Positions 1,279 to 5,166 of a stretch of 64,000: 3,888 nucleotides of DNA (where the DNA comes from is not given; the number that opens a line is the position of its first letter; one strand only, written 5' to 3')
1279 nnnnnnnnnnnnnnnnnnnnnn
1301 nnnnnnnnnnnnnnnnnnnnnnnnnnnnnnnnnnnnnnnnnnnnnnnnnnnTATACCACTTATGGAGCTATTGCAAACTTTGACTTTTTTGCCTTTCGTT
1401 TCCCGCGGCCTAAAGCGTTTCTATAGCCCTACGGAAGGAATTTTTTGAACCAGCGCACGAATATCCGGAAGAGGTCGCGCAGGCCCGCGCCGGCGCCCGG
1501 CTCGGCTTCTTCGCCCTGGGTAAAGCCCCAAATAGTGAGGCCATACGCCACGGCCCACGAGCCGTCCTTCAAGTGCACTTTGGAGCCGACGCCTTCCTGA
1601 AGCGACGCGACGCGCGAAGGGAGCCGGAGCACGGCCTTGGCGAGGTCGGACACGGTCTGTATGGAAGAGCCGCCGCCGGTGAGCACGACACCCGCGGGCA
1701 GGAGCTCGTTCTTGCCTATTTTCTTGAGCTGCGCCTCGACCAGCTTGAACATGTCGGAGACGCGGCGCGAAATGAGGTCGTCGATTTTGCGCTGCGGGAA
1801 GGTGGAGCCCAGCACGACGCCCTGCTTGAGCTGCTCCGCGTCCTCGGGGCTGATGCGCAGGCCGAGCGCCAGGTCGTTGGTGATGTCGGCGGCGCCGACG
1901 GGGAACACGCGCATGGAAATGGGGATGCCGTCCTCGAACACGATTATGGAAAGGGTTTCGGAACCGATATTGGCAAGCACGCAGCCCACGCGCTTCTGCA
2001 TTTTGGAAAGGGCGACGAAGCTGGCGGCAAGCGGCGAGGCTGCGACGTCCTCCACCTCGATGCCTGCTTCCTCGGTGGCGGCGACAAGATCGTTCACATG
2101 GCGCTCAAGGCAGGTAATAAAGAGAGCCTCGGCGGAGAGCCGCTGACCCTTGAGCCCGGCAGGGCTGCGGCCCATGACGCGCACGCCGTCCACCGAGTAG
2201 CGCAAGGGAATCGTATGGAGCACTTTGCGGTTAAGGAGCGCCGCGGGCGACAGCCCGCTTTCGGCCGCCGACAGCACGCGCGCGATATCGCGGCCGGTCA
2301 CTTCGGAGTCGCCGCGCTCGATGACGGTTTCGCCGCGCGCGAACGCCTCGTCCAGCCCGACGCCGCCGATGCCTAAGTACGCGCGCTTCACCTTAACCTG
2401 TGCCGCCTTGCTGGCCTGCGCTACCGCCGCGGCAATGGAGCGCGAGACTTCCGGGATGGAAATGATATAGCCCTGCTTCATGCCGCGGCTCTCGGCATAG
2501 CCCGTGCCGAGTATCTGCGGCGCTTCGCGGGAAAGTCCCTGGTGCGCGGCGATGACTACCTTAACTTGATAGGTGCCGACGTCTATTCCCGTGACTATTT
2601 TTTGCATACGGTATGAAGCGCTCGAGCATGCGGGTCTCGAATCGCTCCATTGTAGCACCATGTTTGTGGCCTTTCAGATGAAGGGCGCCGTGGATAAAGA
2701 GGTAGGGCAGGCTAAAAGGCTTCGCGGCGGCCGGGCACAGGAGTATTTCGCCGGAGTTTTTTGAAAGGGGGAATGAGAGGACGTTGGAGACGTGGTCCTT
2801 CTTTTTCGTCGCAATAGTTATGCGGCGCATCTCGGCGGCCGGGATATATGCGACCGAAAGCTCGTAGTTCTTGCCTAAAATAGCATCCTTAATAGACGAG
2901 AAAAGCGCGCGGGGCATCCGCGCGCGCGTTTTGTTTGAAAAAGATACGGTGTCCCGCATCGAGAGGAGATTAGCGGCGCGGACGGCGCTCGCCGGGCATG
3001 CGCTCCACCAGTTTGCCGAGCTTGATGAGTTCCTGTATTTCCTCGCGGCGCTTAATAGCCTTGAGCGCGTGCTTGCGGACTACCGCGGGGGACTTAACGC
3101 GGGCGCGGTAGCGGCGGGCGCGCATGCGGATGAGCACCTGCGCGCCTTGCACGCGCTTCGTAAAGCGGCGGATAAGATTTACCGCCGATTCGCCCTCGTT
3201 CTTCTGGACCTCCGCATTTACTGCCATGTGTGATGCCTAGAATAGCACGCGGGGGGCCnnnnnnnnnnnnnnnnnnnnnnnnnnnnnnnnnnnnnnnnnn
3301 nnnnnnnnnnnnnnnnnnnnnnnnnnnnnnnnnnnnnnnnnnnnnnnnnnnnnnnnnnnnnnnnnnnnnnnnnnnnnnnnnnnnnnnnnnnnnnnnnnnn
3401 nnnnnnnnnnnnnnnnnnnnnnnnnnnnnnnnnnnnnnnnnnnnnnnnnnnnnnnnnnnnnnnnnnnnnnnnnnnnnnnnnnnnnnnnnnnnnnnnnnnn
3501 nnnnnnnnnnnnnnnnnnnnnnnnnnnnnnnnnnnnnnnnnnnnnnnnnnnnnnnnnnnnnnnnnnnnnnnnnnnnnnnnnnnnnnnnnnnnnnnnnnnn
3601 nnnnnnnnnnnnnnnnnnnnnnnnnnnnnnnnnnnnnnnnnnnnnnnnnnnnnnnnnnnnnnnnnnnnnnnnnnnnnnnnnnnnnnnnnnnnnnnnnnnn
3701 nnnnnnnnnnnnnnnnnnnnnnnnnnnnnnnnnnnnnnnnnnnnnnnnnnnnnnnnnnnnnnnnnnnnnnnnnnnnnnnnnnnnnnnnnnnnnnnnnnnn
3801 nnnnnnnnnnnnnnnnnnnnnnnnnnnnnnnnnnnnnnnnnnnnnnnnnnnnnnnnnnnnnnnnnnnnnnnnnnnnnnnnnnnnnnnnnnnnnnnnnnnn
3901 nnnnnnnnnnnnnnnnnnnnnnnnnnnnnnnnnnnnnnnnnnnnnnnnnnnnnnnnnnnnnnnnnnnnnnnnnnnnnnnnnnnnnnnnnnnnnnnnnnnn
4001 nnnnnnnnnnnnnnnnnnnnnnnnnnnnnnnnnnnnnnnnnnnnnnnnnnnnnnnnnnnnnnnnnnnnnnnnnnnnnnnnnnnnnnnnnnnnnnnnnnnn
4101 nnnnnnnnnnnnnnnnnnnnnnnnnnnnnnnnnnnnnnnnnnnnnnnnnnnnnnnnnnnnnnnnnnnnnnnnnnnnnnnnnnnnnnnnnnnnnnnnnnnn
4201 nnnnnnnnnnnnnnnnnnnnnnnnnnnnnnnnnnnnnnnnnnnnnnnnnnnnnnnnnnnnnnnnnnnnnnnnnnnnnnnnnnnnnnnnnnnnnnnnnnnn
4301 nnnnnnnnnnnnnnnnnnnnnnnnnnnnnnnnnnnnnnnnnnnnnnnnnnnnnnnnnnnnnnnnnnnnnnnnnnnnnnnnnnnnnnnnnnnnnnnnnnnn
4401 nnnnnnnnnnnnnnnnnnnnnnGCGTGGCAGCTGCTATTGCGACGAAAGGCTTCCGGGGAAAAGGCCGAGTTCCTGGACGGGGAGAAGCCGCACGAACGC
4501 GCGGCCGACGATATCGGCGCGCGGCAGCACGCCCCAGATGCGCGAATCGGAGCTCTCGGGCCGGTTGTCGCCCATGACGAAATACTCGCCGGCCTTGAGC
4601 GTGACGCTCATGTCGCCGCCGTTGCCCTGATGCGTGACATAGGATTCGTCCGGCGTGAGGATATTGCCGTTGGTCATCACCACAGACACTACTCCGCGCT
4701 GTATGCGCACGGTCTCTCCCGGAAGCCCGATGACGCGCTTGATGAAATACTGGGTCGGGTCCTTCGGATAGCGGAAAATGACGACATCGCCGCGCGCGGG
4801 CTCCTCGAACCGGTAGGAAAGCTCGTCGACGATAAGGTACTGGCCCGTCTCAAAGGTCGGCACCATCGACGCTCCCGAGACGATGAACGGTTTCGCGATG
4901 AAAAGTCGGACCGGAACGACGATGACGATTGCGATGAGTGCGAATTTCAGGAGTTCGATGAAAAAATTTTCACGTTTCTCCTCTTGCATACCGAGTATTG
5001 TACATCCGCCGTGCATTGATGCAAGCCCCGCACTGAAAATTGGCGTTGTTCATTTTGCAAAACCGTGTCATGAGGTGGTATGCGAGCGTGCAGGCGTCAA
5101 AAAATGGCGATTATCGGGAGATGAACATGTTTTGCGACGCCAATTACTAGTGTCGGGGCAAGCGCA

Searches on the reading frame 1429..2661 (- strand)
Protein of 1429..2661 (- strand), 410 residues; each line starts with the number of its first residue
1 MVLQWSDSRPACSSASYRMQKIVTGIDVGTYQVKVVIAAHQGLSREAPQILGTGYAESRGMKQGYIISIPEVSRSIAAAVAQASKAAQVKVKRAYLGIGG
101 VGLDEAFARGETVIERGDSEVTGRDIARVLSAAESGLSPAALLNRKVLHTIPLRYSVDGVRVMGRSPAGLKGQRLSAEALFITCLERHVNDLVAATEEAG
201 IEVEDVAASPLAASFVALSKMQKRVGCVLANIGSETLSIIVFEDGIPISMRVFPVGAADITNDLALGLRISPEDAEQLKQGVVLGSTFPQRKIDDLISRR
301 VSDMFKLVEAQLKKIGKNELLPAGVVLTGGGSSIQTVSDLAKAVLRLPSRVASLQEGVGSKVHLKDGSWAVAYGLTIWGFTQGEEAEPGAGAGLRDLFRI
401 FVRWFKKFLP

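Call 9: search_protein_families(library=pfam, proteins=[window:1429-2661:-], max_evalue=0.001)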
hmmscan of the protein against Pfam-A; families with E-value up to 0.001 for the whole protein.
window:1429-2661:- (410 aa): 3 families
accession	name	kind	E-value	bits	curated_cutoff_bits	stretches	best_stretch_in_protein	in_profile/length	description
PF14450.12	FtsA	-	1.2e-21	77.8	31.8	1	228-374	1-127/127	Cell division protein FtsA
PF02491.25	SHS2_FTSA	-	4.3e-11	43.5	25.4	1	110-183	11-79/79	SHS2 domain inserted in FTSA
PF11104.14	PilM_2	-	2.3e-07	30.5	27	1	178-359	127-312/340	Type IV pilus assembly protein PilM;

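Call 40: find_encoding_contigs(protein=window:1429-2661:-, flank=10000, max_places=1)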
Protein window:1429-2661:- (410 aa): no gene with exactly this product is on record in the collection.

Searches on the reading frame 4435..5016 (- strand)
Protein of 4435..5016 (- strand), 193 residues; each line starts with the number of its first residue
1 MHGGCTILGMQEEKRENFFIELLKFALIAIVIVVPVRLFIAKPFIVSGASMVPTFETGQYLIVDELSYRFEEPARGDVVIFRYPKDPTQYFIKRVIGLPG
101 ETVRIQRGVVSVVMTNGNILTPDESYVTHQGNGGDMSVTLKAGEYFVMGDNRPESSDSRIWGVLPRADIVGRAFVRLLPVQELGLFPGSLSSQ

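Call 64: search_protein_families(library=pfam, proteins=[window:4435-5016:-], max_evalue=0.01)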
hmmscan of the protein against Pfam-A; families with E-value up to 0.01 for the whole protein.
window:4435-5016:- (193 aa): 2 families
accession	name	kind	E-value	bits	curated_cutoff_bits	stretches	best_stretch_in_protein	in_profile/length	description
PF10502.14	Peptidase_S26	-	7e-45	153.4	22.9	1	20-177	2-167/168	Signal peptidase, peptidase S26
PF00717.28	Peptidase_S24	-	8.9e-06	25.8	23.3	1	46-105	40-91/116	Peptidase S24-like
